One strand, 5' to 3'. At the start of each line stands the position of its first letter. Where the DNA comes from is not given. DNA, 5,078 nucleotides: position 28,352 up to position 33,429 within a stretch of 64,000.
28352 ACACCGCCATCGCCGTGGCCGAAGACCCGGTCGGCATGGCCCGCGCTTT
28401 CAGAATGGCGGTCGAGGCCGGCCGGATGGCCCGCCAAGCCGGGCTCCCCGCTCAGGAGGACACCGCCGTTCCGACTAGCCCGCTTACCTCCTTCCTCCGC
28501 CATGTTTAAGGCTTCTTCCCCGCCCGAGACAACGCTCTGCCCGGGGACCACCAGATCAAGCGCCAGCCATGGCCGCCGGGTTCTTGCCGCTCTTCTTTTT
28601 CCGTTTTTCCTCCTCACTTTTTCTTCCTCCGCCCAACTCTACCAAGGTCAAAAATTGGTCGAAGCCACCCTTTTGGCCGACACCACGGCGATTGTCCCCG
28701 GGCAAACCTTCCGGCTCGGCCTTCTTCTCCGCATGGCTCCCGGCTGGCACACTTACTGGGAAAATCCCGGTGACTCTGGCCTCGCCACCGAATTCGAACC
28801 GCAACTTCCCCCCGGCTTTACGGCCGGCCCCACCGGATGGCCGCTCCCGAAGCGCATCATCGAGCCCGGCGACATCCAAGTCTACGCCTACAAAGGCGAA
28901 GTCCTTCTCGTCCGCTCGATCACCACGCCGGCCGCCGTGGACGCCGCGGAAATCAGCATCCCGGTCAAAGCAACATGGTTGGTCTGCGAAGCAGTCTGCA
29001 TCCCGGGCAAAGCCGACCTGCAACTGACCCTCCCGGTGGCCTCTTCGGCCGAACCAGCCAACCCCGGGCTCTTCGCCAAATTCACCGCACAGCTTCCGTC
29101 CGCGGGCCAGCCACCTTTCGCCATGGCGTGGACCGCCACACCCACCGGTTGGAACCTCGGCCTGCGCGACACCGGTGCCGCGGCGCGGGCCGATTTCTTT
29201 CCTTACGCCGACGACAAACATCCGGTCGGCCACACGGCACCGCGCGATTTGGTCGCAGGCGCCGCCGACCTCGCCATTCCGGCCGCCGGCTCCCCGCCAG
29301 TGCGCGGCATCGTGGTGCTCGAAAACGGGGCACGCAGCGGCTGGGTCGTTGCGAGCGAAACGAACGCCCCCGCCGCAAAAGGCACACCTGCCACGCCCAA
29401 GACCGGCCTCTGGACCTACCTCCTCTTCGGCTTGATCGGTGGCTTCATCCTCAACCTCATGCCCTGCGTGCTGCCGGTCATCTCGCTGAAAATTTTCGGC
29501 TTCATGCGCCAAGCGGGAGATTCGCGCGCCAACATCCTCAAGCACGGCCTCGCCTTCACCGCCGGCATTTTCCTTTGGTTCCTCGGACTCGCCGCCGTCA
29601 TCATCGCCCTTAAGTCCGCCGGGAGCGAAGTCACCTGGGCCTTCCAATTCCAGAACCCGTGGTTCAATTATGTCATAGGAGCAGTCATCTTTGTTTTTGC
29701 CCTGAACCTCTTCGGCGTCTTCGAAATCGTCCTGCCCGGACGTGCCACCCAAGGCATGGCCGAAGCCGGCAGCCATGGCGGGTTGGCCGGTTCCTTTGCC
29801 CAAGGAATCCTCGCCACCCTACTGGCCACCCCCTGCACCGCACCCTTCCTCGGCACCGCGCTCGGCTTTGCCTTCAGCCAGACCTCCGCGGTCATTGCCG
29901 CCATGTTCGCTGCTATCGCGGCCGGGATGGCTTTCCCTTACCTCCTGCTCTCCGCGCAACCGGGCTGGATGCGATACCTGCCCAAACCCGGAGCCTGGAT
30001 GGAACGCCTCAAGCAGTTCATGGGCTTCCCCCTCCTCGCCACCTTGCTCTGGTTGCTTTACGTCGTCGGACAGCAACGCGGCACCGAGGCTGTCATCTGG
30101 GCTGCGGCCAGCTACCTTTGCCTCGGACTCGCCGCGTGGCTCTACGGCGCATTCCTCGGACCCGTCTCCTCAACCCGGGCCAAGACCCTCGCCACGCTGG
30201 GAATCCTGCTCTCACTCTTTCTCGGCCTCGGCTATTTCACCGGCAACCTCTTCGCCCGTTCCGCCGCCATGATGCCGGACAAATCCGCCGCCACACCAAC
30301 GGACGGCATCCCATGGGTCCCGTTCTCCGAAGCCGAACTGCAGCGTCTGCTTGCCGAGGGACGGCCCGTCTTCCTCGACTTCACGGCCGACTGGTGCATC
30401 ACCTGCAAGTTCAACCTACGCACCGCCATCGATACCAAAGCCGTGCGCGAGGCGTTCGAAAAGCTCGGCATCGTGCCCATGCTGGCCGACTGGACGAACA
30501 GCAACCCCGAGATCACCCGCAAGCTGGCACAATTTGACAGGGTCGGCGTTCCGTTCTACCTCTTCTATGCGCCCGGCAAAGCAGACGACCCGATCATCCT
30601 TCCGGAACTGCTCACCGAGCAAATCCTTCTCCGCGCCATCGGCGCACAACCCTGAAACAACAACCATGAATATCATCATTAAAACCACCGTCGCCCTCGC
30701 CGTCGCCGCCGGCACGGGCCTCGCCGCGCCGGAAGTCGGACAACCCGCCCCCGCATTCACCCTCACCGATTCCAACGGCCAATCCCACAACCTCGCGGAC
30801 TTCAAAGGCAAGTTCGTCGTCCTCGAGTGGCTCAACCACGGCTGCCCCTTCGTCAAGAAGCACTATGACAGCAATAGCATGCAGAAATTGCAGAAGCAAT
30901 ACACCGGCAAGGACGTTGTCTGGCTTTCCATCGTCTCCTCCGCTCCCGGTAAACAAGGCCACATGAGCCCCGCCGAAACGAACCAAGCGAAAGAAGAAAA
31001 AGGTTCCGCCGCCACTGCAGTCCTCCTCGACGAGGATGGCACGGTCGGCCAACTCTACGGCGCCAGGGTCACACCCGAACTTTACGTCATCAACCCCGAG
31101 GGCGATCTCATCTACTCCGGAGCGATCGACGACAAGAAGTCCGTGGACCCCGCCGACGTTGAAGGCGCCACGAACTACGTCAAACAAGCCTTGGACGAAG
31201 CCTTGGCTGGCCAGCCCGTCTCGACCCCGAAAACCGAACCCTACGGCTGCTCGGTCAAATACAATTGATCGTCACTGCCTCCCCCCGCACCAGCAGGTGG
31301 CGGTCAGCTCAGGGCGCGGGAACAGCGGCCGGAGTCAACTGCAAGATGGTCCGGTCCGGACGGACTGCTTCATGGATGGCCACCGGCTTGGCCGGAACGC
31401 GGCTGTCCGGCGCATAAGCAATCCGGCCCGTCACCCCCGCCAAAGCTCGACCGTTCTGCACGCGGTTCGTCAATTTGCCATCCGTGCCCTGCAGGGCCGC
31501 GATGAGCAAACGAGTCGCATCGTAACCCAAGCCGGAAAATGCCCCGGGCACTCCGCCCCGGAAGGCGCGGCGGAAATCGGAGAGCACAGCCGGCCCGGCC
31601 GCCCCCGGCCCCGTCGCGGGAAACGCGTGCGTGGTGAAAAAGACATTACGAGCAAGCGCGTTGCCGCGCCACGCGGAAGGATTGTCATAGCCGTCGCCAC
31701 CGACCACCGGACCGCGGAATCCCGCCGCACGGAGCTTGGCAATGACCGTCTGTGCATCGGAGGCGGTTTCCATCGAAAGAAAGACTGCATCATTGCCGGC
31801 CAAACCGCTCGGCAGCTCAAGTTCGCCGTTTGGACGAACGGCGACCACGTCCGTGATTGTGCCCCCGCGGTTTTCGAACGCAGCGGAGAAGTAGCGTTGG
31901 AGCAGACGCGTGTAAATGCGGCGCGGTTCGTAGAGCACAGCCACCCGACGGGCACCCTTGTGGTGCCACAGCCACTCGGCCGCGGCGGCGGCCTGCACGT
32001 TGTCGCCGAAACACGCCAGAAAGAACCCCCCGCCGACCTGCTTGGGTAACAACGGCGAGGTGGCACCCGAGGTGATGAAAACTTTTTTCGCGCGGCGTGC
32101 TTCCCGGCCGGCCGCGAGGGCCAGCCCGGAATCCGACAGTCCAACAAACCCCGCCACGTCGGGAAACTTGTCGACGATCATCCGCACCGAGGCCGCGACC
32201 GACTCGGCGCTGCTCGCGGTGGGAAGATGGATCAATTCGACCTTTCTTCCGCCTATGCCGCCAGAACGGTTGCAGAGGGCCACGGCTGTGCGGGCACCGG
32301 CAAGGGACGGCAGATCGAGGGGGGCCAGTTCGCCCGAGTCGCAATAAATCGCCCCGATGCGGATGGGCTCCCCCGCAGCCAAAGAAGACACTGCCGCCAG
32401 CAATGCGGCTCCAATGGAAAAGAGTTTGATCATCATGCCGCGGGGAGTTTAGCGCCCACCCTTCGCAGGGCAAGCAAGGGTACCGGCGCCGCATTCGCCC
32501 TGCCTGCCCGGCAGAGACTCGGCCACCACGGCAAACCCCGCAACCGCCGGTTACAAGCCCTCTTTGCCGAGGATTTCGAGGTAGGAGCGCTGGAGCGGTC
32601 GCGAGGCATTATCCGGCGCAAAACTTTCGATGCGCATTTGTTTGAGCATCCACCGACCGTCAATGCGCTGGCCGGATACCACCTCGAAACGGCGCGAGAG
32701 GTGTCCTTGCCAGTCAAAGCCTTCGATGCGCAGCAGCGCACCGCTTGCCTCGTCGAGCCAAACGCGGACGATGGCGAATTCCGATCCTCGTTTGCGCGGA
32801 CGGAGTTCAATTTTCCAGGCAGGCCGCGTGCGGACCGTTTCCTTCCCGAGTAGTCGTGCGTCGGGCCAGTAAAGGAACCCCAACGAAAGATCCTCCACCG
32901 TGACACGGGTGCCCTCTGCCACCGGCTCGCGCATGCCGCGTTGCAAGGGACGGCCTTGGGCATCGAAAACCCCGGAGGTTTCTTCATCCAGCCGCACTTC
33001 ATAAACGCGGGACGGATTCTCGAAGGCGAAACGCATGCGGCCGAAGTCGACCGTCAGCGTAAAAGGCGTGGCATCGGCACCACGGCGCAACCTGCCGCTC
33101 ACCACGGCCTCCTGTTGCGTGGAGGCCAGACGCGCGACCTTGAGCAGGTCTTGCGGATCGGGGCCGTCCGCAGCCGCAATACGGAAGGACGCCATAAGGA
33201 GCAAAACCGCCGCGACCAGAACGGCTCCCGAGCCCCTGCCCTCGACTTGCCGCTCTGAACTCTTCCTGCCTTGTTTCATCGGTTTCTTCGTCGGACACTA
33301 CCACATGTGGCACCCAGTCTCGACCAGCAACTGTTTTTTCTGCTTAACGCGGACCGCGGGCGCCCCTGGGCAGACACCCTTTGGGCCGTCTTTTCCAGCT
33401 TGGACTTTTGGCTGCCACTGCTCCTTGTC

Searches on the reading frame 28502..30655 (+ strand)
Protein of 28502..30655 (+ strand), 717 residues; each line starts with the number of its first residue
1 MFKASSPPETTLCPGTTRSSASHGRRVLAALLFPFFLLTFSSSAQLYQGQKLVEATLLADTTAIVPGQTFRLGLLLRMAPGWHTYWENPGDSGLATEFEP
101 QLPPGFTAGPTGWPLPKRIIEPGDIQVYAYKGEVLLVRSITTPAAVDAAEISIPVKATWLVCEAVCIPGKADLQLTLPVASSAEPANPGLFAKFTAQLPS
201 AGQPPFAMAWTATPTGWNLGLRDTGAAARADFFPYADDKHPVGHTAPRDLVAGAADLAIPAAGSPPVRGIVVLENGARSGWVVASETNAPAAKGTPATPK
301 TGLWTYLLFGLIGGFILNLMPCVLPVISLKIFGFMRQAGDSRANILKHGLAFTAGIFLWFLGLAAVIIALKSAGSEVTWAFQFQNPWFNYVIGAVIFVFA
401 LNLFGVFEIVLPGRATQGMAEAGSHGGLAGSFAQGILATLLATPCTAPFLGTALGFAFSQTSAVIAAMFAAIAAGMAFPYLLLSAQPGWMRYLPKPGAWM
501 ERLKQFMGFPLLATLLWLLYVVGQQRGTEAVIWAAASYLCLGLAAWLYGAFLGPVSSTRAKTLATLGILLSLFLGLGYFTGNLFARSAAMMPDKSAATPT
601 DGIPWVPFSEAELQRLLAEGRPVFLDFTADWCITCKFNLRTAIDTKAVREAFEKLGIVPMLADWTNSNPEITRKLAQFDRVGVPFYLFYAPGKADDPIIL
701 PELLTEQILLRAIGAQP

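Call 36: search_protein_families(library=pfam, proteins=[window:28502-30655:+], max_evalue=0.01)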
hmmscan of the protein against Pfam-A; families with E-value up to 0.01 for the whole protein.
window:28502-30655:+ (717 aa): 3 families
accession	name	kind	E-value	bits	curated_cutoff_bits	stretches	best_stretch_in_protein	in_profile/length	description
PF02683.22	DsbD_TM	-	6.1e-25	88.2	27.1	1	304-519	2-215/219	Cytochrome C biogenesis protein transmembrane domain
PF11412.14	DsbD_N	-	1.5e-17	64.2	25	1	55-177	2-118/119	Thiol:disulfide interchange protein DsbD, N-terminal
PF13899.12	Thioredoxin_7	-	6.4e-17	61.9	27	1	605-691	2-83/83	Thioredoxin-like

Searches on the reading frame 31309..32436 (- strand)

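Call 82: search_protein_families(library=pfam, proteins=[window:31309-32436:-], max_evalue=0.001)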
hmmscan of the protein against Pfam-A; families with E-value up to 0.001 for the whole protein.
window:31309-32436:- (375 aa): 3 families
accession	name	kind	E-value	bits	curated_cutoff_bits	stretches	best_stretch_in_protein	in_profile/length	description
PF13458.12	Peripla_BP_6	-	1.2e-36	127.5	31.7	1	24-354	1-335/343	Periplasmic binding protein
PF01094.35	ANF_receptor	-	1.1e-09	38.2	25.4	1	48-203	6-159/353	Receptor family ligand binding region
PF13433.12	Peripla_BP_5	-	4e-05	23.3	27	1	25-89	1-65/363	Periplasmic binding protein domain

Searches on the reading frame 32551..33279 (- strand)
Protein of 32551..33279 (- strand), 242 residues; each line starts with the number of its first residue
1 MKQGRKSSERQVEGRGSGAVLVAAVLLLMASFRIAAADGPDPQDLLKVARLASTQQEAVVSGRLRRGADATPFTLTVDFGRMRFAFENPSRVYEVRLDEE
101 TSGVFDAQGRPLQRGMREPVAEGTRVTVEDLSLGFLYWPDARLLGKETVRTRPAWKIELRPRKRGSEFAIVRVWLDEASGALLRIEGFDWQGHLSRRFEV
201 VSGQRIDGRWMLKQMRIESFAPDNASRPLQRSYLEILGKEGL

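Call 82: search_protein_families(library=pfam, proteins=[window:32551-33279:-], max_evalue=0.001)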
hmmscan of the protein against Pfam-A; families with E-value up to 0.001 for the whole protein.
window:32551-33279:- (242 aa): 1 family
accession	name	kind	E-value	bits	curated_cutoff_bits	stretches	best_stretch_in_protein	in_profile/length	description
PF17131.11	LolA_like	-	1.7e-14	54.3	30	1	122-225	53-158/184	Outer membrane lipoprotein-sorting protein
